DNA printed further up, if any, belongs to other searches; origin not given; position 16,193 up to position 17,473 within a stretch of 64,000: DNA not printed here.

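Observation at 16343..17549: Radical-SAM-fold enzyme with an atypical Cx5Cx3C cluster, translationally coupled to a repeat-bearing K/E-rich peptide (possible RiPP-like or novel modification pair)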

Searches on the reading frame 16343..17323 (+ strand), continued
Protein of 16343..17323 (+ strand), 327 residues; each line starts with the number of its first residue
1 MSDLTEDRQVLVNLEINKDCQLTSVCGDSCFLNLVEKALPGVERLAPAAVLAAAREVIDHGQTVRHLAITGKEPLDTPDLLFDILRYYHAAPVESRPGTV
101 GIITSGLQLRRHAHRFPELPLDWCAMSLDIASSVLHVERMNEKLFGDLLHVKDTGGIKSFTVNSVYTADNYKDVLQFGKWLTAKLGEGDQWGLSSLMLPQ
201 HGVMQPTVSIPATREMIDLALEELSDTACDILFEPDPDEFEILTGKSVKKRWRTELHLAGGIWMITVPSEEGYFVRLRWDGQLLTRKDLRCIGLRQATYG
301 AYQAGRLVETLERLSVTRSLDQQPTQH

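Call 46: find_encoding_contigs(protein=P0014, flank=9000, max_places=2)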
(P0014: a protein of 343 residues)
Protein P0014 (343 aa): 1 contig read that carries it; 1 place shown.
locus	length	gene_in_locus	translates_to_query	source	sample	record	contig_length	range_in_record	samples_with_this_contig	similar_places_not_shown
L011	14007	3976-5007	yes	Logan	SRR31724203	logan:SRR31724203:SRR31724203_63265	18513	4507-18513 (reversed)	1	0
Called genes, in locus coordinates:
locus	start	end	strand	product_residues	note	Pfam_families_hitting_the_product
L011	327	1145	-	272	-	PF01182:Glucosamine_iso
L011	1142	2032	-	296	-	PF02585:PIG-L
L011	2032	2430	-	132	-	-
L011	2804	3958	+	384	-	-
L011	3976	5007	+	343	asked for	-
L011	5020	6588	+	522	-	PF00496:SBP_bac_5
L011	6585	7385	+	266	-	PF01135:PCMT (weak), PF01209:Ubie_methyltran, PF05175:MTS (weak), PF13489:Methyltransf_23, PF13847:Methyltransf_31, PF08241:Methyltransf_11, PF08242:Methyltransf_12, PF13649:Methyltransf_25, +2 more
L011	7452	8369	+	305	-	PF19300:BPD_transp_1_N (faint)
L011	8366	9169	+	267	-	PF00528:BPD_transp_1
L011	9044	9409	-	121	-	-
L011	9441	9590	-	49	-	-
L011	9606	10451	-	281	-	-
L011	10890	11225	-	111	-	-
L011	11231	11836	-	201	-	-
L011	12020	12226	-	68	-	-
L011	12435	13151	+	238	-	-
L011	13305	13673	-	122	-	-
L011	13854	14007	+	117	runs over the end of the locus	-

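Call 47: find_encoding_contigs(protein=P0137, flank=9000, max_places=2)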
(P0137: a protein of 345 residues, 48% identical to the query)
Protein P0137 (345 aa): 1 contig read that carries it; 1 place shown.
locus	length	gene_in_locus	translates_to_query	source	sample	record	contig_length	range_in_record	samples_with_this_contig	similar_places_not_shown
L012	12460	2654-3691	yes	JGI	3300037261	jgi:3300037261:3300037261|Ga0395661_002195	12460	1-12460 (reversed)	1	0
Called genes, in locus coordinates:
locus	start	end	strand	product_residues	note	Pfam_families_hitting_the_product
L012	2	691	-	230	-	?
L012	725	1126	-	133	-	-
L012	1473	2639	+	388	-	PF01381:HTH_3 (weak), PF13560:HTH_31 (weak)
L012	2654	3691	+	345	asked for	-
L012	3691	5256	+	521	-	PF00496:SBP_bac_5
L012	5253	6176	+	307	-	PF00528:BPD_transp_1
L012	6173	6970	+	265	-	PF00528:BPD_transp_1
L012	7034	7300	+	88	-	-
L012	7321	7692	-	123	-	-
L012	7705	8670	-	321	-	PF00005:ABC_tran, PF08352:oligo_HPY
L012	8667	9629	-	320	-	PF00005:ABC_tran, PF13304:AAA_21 (weak), PF08352:oligo_HPY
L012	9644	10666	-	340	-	PF08843:AbiEii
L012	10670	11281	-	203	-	PF19570:DUF6088, PF13338:AbiEi_4 (weak)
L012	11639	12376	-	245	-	-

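Call 61: predict_structure(alignment_id=A3)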
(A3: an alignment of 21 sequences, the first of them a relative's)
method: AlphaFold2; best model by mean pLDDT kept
length: 344 residues; sequences in the alignment: 21
mean_pLDDT: 90.4   pTM: 0.90
mean pLDDT of the five models: 90.4, 90.2, 89.4, 89.1, 88.8
residues with pLDDT >= 90: 260; 70-90: 61; 50-70: 20; < 50: 3
segments of 3 or more residues with pLDDT < 50: 1-3
pLDDT, mean of each block of 10 residues (from residue 1): 64 66 94 83 83 96 98 95 93 98 95 94 96 97 88 81 96 95 96 94 94 92 97 96 94 90 73 93 92 96 93 96 97 83 61
secondary structure, 60 per line:
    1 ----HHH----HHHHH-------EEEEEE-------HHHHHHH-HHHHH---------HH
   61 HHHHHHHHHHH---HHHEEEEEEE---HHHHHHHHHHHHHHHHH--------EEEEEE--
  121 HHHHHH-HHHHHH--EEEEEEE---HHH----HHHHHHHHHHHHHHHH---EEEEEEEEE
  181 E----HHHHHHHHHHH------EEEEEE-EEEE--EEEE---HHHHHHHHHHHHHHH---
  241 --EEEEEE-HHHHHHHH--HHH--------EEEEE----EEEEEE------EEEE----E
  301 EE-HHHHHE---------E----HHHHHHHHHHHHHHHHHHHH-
elements in order: H12-16 E24-29 H37-43 H45-49 H59-71 E78-84 H88-104 E113-118 H121-126 H128-133 E136-142 H153-168 E172-181 H186-196 E203-208 E210-213 E216-219 H223-237 E243-248 H250-257 E271-275 E280-285 E292-295 E300-302 H304-308 H324-343

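Call 63: search_solved_structures(query=A2, max_evalue=0.01, show_alignments=3)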
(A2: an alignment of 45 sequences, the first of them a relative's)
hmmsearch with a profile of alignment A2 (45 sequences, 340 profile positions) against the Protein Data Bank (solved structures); distinct sequences matched with E-value up to 0.01: 2.
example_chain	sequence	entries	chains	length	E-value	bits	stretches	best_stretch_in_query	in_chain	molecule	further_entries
7vob_C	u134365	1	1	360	1.8e-09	40.2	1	59-204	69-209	Cytosylglucuronate decarboxylase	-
7voc_C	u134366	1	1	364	1.8e-09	40.2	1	60-204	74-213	Cytosylglucuronate decarboxylase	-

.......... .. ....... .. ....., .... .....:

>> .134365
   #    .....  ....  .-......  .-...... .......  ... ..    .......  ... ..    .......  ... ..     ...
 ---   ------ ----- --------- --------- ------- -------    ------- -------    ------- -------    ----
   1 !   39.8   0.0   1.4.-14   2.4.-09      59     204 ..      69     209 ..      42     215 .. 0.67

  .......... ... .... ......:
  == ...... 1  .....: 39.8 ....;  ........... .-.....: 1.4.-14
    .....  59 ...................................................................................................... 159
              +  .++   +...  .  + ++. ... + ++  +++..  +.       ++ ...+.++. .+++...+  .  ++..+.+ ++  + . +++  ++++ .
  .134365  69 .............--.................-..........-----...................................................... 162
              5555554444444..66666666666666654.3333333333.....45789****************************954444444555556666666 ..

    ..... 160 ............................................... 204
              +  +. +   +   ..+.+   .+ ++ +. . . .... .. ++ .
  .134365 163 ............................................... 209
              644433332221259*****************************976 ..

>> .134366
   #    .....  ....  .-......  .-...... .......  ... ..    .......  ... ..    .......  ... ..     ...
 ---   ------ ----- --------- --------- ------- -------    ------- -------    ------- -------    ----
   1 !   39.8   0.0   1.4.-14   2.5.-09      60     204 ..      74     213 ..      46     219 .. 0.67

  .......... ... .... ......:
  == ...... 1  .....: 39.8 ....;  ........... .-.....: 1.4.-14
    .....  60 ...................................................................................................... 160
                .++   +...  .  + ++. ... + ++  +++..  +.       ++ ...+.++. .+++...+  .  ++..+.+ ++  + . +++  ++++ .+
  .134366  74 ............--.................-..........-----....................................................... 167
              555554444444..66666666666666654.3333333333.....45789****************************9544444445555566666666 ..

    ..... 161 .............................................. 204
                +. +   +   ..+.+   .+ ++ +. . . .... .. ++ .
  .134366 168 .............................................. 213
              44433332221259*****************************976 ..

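Call 64: search_protein_families(library=pfam, proteins=[L012:1473-2636:+, L011:2804-3955:+, L001:6786-7979:+, L008:4827-5936:+, L011:6585-7382:+, L012:3691-5253:+], max_evalue=0.1)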
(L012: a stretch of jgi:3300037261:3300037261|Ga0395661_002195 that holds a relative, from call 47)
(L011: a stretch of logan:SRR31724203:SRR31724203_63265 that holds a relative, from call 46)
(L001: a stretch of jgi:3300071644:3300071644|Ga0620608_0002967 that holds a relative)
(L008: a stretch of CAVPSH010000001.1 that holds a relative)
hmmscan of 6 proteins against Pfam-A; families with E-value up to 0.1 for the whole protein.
L012:1473-2636:+ (388 aa): 3 families
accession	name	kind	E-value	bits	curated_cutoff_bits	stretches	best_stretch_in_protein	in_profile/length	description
PF13560.12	HTH_31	-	3.6e-06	27.6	27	1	43-92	1-51/64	Helix-turn-helix domain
PF01381.28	HTH_3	-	4.6e-06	27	23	1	49-92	2-45/55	Helix-turn-helix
PF12844.13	HTH_19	-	0.061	13.7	30.2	0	48-93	4-49/64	Helix-turn-helix domain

L011:2804-3955:+ (384 aa): 2 families
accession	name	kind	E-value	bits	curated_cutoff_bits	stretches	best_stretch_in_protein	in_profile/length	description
PF01527.26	HTH_Tnp_1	-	0.031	14.9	24.1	1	77-101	22-46/75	Transposase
PF00440.29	TetR_N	-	0.071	13.4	24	0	64-96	2-34/47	Bacterial regulatory proteins, tetR family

L001:6786-7979:+ (398 aa): 4 families
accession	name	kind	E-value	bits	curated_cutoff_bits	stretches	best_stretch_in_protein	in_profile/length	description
PF00165.29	HTH_AraC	-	0.023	15.3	26.6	0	44-59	7-22/42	Bacterial regulatory helix-turn-helix proteins, AraC family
PF13384.12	HTH_23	-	0.045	14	24.6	0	44-66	16-38/50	Homeodomain-like domain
PF13022.12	HTH_Tnp_1_2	-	0.059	13.9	27.9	0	44-85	22-65/122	Helix-turn-helix of insertion element transposase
PF06056.18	Terminase_5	-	0.076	13.4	20.3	0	47-66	15-34/58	Putative ATPase subunit of terminase (gpP-like)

L008:4827-5936:+ (370 aa): 1 family
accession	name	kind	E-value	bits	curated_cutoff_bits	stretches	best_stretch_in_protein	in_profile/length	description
PF15943.11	YdaS_toxin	-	0.051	13.8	30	0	42-77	3-36/65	Bacterial toxin YdaS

L011:6585-7382:+ (266 aa): 19 families
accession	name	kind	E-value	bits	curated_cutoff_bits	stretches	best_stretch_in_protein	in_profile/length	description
PF13847.12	Methyltransf_31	-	8.1e-27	94.1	27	1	34-147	2-118/145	Methyltransferase domain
PF08241.18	Methyltransf_11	-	7.6e-22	78.2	21.2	1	40-137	1-94/95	Methyltransferase domain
PF13649.12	Methyltransf_25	-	3.5e-21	76.2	27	1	39-133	1-96/97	Methyltransferase domain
PF08242.18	Methyltransf_12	-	1.1e-14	55.3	30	1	40-134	1-96/98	Methyltransferase domain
PF13489.12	Methyltransf_23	-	2.1e-12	47.5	27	1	23-145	7-123/164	Methyltransferase domain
PF01209.24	Ubie_methyltran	-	3.1e-12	46.8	20.1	1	36-138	48-151/233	ubiE/COQ5 methyltransferase family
PF05175.20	MTS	-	1.7e-07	31.5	23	1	24-108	18-103/170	Methyltransferase small domain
PF08003.17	Methyltransf_9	-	2.2e-06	27.3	23.8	1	36-145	116-224/315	Protein of unknown function (DUF1698)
PF01135.25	PCMT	-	3.5e-06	27.4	20.3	1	24-96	64-135/210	Protein-L-isoaspartate(D-aspartate) O-methyltransferase (PCMT)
PF07021.18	MetW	-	2.3e-05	24.6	21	1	28-132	6-104/193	Methionine biosynthesis protein MetW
PF01189.24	Methyltr_RsmB-F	-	2.6e-05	24.4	27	1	35-107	8-83/199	16S rRNA methyltransferase RsmB/F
PF13679.12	Methyltransf_32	-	4.3e-05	24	27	1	35-98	25-93/143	Methyltransferase domain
PF06325.19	PrmA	-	0.00012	22.1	22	1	25-109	151-232/296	Ribosomal protein L11 methyltransferase (PrmA)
PF02390.23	Methyltransf_4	-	0.00039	20.4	24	1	38-101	4-70/173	Putative methyltransferase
PF01728.25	FtsJ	-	0.00063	20.2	24.1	1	32-100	18-81/181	FtsJ-like methyltransferase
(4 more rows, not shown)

L012:3691-5253:+ (521 aa): 1 family
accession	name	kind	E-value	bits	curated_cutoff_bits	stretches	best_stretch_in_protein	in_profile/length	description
PF00496.27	SBP_bac_5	-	4.4e-40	138.4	32.4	1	82-417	1-342/368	Bacterial extracellular solute-binding proteins, family 5 Middle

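Call 66: find_encoding_contigs(protein=P0002, flank=3000, max_places=2)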
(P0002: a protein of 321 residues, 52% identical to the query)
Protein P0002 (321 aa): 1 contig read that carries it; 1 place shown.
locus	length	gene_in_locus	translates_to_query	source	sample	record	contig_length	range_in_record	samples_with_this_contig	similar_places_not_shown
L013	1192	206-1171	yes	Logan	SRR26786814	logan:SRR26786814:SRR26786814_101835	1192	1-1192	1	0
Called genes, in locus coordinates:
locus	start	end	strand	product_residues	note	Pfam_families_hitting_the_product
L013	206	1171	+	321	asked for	-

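Call 67: find_encoding_contigs(protein=P0134, flank=3000, max_places=2)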
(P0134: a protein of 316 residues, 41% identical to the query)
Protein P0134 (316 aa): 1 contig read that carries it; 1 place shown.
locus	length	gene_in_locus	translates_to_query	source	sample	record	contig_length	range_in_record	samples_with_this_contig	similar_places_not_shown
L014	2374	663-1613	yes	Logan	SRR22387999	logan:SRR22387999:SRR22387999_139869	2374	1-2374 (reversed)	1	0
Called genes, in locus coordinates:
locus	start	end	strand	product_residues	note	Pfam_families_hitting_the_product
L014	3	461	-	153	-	?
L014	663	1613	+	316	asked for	-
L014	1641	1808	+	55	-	-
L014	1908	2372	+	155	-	?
